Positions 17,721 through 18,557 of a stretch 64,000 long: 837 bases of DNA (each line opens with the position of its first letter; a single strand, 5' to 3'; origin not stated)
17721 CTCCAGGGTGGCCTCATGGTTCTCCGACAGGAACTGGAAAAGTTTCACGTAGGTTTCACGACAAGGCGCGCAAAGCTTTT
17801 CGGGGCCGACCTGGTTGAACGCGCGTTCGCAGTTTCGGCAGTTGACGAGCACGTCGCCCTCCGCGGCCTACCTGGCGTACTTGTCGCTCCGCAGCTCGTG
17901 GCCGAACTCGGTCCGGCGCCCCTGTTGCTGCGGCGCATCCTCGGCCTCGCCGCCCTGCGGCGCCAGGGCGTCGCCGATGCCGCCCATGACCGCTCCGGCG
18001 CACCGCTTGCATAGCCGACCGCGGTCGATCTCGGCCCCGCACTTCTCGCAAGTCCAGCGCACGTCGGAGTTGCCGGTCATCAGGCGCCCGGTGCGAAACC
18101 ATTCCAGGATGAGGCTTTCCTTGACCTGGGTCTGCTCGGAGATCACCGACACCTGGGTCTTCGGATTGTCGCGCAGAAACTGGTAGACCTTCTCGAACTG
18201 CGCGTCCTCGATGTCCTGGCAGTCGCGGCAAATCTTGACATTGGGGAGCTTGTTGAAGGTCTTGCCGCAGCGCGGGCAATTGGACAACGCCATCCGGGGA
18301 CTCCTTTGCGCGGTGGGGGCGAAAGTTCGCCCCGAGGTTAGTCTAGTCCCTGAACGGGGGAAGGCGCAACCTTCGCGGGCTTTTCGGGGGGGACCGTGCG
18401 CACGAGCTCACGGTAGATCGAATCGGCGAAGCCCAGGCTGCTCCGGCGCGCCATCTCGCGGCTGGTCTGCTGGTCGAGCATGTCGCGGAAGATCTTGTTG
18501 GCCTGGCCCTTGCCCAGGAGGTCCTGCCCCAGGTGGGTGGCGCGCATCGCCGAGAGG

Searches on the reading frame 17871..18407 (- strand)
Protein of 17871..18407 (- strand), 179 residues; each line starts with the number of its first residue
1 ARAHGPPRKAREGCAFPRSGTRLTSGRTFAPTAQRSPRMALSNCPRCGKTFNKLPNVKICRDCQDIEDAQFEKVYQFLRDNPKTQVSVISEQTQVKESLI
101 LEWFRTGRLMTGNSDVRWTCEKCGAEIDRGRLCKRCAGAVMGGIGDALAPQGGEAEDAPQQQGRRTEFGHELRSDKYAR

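Call 31: search_protein_families(library=pfam, proteins=[window:17871-18407:-], max_evalue=0.001)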
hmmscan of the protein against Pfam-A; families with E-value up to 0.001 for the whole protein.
window:17871-18407:- (179 aa): 1 family
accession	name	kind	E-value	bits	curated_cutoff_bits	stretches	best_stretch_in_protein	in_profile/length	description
PF01155.25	HypA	-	0.00084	19.8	28.9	0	108-138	61-94/112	Hydrogenase/urease nickel incorporation, metallochaperone, hypA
